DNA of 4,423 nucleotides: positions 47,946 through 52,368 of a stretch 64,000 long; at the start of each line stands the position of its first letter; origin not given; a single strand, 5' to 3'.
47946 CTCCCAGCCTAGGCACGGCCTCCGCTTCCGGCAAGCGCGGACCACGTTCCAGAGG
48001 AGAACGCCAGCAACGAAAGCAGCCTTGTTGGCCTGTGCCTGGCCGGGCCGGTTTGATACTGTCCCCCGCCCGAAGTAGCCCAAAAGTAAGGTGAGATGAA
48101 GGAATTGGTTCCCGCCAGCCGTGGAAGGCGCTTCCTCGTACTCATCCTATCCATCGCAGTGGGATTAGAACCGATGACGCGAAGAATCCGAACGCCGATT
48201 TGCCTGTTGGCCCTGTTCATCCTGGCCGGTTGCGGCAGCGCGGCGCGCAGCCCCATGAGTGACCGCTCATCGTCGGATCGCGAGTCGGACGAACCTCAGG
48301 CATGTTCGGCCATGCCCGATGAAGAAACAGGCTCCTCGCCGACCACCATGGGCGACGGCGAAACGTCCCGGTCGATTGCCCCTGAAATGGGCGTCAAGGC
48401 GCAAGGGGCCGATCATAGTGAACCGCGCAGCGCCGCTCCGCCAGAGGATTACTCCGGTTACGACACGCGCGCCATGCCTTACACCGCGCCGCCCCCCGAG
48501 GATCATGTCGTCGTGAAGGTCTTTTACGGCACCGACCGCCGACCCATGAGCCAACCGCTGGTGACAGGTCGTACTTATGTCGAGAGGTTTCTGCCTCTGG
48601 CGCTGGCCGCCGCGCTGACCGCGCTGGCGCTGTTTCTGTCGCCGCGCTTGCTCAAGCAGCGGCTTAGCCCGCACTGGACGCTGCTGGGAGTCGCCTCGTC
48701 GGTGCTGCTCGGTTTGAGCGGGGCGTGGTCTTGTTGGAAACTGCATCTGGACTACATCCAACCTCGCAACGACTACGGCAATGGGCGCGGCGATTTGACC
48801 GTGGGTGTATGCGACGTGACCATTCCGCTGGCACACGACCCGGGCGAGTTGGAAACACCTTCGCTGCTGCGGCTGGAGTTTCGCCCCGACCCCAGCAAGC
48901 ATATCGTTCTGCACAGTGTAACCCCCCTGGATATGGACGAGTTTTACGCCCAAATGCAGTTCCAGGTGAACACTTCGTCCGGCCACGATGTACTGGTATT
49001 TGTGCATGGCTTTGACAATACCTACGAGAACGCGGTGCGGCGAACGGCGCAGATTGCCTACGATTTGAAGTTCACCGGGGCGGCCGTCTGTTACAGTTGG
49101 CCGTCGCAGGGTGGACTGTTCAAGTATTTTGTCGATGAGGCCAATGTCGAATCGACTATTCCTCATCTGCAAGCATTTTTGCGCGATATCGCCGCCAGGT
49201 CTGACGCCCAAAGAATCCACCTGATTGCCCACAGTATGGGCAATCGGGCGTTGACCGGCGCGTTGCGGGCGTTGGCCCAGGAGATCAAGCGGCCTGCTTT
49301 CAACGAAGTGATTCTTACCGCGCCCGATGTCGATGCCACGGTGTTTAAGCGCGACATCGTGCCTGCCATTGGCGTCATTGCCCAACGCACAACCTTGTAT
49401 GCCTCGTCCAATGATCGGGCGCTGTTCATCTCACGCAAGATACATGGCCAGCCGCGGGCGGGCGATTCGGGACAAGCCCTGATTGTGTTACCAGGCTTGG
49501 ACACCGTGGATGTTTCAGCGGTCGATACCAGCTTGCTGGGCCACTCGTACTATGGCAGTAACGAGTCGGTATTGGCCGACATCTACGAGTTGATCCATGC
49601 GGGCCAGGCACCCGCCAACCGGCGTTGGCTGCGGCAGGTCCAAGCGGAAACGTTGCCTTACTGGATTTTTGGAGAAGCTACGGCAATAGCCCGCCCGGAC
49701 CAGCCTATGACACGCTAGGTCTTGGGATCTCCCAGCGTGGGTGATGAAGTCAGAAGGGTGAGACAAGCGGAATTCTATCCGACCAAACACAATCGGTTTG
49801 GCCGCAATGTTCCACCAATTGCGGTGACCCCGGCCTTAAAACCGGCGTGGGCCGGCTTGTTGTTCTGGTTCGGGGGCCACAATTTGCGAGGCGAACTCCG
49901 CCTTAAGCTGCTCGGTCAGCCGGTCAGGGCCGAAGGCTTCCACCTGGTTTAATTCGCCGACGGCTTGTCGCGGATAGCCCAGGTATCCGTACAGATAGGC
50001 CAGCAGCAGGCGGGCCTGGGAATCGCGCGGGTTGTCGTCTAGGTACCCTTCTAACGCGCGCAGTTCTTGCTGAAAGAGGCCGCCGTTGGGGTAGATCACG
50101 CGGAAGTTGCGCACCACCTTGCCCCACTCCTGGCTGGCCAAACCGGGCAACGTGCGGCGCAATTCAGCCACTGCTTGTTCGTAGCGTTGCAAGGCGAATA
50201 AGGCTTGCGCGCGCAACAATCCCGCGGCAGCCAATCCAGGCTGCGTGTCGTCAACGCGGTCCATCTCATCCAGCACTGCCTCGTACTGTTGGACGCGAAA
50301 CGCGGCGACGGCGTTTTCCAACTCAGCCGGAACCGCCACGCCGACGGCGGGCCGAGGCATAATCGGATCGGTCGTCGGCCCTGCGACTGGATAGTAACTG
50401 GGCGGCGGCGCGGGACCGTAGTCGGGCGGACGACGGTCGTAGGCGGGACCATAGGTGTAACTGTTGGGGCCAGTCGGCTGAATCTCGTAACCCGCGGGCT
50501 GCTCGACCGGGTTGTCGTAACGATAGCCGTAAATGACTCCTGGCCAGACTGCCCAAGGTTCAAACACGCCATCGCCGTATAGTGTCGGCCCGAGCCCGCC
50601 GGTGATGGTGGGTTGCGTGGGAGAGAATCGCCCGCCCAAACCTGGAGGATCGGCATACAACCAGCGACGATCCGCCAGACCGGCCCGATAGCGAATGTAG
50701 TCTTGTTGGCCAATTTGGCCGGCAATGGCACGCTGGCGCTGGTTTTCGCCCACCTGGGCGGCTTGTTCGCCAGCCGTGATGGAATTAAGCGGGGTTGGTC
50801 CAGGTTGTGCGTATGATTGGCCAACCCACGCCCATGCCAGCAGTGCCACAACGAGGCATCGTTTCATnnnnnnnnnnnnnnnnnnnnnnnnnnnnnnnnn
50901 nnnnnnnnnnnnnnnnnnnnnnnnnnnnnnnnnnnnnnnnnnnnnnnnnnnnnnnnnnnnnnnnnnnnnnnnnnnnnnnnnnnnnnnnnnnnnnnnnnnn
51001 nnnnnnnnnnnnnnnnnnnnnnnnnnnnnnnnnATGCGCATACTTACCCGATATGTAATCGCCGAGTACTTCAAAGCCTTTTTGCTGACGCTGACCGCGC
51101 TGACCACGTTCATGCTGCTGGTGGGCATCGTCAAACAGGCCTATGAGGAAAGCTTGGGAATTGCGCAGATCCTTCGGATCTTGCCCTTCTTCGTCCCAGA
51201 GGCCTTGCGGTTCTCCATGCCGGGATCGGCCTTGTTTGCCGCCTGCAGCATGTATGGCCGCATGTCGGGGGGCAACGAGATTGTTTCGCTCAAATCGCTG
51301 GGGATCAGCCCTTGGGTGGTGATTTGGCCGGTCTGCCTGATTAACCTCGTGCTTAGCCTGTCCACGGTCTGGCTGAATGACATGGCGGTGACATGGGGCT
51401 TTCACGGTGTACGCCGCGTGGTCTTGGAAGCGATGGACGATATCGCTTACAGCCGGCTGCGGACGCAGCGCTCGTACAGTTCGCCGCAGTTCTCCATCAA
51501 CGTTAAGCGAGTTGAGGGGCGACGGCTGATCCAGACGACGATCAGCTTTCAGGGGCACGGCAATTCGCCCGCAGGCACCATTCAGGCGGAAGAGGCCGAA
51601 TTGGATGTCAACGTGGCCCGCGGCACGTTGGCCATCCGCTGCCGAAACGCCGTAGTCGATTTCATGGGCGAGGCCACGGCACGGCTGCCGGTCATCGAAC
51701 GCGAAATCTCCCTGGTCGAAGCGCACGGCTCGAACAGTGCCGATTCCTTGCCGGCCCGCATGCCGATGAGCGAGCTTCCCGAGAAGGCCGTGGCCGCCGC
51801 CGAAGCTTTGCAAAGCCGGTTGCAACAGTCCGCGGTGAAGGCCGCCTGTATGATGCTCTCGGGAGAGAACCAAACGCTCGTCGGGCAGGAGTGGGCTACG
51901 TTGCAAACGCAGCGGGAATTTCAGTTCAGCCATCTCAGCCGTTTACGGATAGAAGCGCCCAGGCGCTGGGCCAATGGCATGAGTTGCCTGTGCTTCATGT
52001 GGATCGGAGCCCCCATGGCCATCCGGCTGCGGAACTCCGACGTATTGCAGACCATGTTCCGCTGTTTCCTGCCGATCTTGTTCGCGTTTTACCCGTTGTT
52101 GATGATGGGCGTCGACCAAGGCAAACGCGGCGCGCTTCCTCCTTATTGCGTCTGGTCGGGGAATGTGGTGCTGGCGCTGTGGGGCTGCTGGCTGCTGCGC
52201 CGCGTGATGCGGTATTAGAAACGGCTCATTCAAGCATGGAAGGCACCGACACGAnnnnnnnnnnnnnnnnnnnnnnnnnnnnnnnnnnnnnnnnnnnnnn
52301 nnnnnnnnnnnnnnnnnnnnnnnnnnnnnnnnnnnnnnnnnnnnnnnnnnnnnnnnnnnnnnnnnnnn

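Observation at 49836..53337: Paralogous secreted proteins with Gly/Tyr- or Pro/Tyr-rich low-complexity cores plus TPR-like tails flanking an LptF/G permease gene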

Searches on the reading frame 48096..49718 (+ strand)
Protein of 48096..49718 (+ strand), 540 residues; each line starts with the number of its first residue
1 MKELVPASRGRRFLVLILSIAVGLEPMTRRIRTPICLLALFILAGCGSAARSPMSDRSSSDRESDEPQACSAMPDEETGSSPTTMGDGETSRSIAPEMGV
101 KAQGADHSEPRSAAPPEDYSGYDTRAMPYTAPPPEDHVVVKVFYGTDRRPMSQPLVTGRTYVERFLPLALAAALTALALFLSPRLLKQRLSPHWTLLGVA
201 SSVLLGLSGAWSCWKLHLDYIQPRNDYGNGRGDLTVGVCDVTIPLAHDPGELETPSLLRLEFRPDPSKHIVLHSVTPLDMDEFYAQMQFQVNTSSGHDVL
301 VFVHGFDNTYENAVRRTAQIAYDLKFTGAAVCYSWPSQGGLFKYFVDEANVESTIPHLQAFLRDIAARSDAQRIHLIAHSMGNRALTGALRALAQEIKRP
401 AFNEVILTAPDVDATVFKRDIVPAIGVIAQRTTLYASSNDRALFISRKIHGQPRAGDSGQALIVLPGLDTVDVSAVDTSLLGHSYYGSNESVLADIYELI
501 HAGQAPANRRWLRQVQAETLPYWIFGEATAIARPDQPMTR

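Call 4: search_protein_families(library=pfam, proteins=[window:48096-49718:+], max_evalue=0.1)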
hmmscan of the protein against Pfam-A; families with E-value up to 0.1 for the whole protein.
window:48096-49718:+ (540 aa): 6 families
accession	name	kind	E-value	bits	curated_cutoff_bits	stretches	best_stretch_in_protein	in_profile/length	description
PF05990.18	DUF900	-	2.2e-46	158.7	20.5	1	284-493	6-225/232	Alpha/beta hydrolase of unknown function (DUF900)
PF12697.13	Abhydrolase_6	-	5.1e-06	27.7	26.3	1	300-451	1-132/217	Alpha/beta hydrolase family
PF12146.15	Hydrolase_4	-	0.00018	21.4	27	1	298-415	5-114/239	Serine aminopeptidase, S33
PF06259.18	Abhydrolase_8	-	0.00022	21.4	20.5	1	331-397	69-134/178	Alpha/beta hydrolase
PF13567.11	DUF4131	-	0.0084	16.3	31.6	0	168-216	5-51/165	Domain of unknown function (DUF4131)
PF02450.21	LCAT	-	0.045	13.4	21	1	358-397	108-146/392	Lecithin:cholesterol acyltransferase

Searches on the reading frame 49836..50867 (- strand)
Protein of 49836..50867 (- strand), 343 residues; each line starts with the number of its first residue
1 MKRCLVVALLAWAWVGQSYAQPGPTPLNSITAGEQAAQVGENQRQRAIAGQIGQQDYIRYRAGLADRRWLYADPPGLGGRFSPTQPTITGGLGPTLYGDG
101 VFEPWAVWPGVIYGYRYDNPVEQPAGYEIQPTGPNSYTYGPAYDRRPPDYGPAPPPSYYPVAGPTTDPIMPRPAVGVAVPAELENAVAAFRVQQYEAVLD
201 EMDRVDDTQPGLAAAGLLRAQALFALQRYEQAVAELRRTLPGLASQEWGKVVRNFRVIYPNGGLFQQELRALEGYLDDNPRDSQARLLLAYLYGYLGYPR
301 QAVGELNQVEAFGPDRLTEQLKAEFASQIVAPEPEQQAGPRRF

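Call 4: search_protein_families(library=pfam, proteins=[window:49836-50867:-], max_evalue=0.1)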
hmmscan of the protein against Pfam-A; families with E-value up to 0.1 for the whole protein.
window:49836-50867:- (343 aa): 5 families
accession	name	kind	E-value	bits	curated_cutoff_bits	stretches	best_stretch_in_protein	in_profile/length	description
PF14559.12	TPR_19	-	2.6e-05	24.9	25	1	193-241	5-53/68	Tetratricopeptide repeat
PF12895.13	ANAPC3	-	0.00054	20.6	27.2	1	186-238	30-81/82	Anaphase-promoting complex, cyclosome, subunit 3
PF13428.12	TPR_14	-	0.042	15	23.5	0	215-239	3-27/44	Tetratricopeptide repeat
PF13371.12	TPR_9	-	0.046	14.2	35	0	263-290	43-70/73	Tetratricopeptide repeat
PF14561.12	TPR_20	-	0.077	13.8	25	0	267-306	6-45/90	Tetratricopeptide repeat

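Call 9: find_homologous_proteins(query=window:49836-50867:-, max_evalue=0.001)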
Query window:49836-50867:- (343 aa): 7 proteins with E <= 0.001 among 8000 candidates.
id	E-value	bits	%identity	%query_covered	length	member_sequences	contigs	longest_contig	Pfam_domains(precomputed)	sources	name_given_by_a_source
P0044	1.1e-227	773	100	100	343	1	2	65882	PF14559.13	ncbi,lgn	ncbi:MAG: tetratricopeptide repeat protein [Pirellulales bacterium]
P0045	6.9e-141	488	65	100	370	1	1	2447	PF14559.13,PF13432.13,PF13428.13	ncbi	-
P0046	4.4e-104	367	56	93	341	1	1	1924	PF14559.13,PF13371.13,PF13432.13,PF13181.13,PF07719.24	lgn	-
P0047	3.2e-92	328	52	99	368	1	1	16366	PF14559.13,PF13432.13,PF14561.13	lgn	-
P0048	9.7e-55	204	40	88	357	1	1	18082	PF14559.13,PF13432.13,PF13428.13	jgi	jgi:tetratricopeptide (TPR) repeat protein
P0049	2.3e-16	78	29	71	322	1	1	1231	PF14559.13,PF23914.2,PF13432.13,PF13428.13,PF07719.24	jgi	jgi:cytochrome c-type biogenesis protein CcmH/NrfG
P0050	8.1e-16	76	34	54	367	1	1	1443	PF14559.13,PF23914.2,PF13371.13,PF13432.13,PF13428.13,PF14561.13,PF07719.24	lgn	-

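Call 20: find_encoding_contigs(protein=P0047, flank=7000, max_places=2)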
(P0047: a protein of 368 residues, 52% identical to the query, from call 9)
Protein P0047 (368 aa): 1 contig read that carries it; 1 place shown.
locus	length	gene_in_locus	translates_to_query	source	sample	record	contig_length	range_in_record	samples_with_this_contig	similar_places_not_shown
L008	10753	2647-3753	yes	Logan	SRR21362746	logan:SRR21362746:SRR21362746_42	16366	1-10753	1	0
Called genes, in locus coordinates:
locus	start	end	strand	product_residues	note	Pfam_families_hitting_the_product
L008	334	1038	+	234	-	PF07813:LTXXQ (faint), PF16231:DUF4890 (faint)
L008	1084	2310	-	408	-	PF07394:DUF1501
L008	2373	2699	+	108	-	-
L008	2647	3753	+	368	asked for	PF14559:TPR_19 (faint), PF13432:TPR_16 (weak), PF14561:TPR_20 (faint)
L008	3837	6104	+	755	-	PF04542:Sigma70_r2, PF08281:Sigma70_r4_2, PF04545:Sigma70_r4 (faint)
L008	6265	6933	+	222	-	-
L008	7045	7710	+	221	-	-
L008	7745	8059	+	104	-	-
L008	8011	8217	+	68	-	-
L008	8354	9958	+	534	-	-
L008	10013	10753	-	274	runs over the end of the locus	PF12679:ABC2_membrane_2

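Call 21: find_encoding_contigs(protein=P0048, flank=7000, max_places=2)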
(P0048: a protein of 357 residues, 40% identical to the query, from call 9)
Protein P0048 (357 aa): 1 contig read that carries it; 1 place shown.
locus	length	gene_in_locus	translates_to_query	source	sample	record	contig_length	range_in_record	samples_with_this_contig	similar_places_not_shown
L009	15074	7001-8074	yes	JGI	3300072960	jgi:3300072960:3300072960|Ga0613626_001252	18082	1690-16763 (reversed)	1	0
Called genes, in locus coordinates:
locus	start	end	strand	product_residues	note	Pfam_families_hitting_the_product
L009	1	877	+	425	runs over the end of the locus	PF13570:Beta-prop_ACSF4 (faint), PF13360:PQQ_2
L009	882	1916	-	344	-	PF13557:Phenol_MetA_deg (faint)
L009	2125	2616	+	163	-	PF06983:3-dmu-9_3-mt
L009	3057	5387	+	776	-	-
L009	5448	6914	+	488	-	PF04909:Amidohydro_2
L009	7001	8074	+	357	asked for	PF13428:TPR_14 (faint), PF13432:TPR_16, PF14559:TPR_19 (faint)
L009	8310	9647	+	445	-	PF07394:DUF1501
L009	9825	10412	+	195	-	-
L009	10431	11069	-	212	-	PF01507:PAPS_reduct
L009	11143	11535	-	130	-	PF02082:Rrf2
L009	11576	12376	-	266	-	PF01507:PAPS_reduct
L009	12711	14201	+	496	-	PF00370:FGGY_N, PF02782:FGGY_C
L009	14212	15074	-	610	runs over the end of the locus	PF16697:Yop-YscD_cpl, PF00498:FHA, PF01590:GAF (faint), PF13185:GAF_2, PF00158:Sigma54_activat, PF14532:Sigma54_activ_2, PF25601:AAA_lid_14, PF02954:HTH_8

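Call 23: search_protein_families(library=ncbifam, proteins=[window:49836-50867:-], max_evalue=0.1)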
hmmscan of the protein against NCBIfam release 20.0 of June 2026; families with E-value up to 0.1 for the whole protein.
window:49836-50867:- (343 aa): 3 families
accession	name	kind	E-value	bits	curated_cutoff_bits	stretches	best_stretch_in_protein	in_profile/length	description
TIGR02917.1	PEP_TPR_lipo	equivalog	5.4e-05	21.3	312.2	1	185-316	267-396/899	XrtA/PEP-CTERM system TPR-repeat protein PrsT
NF040959.1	MamA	equivalog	0.00032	20.2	200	0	186-240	78-132/204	magnetosome protein MamA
NF052415.1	T3SS_chap_SctY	equivalog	0.00059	20.3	70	1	186-240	47-104/106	type III secretion apparatus assembly chaperone SctY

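Call 37: predict_structure(alignment_id=A2)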
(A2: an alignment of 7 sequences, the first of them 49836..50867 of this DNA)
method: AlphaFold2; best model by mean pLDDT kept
length: 343 residues; sequences in the alignment: 7
mean_pLDDT: 58.3   pTM: 0.47
mean pLDDT of the five models: 58.3, 58.2, 57.7, 55.7, 53.7
residues with pLDDT >= 90: 54; 70-90: 89; 50-70: 27; < 50: 173
segments of 3 or more residues with pLDDT < 50: 19-177, 332-343
pLDDT, mean of each block of 10 residues (from residue 1): 69 55 42 42 43 40 37 34 31 27 29 29 30 29 30 34 35 44 82 89 84 84 94 93 80 65 74 90 94 82 89 88 84 42 31
secondary structure, 60 per line:
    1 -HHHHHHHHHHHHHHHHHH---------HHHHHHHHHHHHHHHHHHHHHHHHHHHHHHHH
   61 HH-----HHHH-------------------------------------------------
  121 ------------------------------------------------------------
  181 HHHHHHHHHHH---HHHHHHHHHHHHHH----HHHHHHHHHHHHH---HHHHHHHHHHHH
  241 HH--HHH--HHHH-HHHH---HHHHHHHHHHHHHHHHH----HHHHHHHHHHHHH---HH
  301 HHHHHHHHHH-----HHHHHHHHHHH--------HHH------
elements in order: H2-19 H29-62 H68-71 H181-191 H195-208 H213-225 H229-242 H250-253 H255-258 H262-278 H283-295 H299-310 H316-326

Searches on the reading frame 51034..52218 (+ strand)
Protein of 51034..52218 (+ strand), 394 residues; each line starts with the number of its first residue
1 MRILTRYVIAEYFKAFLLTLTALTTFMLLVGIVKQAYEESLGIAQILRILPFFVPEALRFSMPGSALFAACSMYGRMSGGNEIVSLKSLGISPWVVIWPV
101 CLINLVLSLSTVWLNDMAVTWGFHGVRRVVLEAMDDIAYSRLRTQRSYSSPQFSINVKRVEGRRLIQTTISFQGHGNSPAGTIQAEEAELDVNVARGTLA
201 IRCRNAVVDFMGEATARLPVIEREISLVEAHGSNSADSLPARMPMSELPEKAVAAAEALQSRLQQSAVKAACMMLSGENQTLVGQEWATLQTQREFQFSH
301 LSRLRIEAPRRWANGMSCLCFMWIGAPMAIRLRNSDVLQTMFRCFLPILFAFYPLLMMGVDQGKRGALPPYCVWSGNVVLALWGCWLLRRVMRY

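Call 4: search_protein_families(library=pfam, proteins=[window:51034-52218:+], max_evalue=0.1)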
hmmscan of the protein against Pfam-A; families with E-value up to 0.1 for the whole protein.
window:51034-52218:+ (394 aa): 1 family
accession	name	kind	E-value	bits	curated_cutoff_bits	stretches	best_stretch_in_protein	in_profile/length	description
PF03739.19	LptF_LptG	-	5.2e-44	151.2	27.9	1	6-390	1-353/353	Lipopolysaccharide export system permease LptF/LptG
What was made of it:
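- Checked: The LptF/G-family gene 51034..52218 (+) is confirmed (PF03739, E 5e-44, call 4).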

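Call 23: search_protein_families(library=ncbifam, proteins=[window:51034-52218:+], max_evalue=0.1)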
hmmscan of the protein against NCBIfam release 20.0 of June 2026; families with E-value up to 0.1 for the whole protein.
window:51034-52218:+ (394 aa): 2 families
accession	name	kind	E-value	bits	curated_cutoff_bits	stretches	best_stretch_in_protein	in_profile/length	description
TIGR04407.1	LptF_YjgP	equivalog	4e-22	78.4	230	1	3-389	1-346/347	LPS export ABC transporter permease LptF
TIGR04408.1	LptG_lptG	equivalog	1.7e-19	69.7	240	2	3-191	1-193/351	LPS export ABC transporter permease LptG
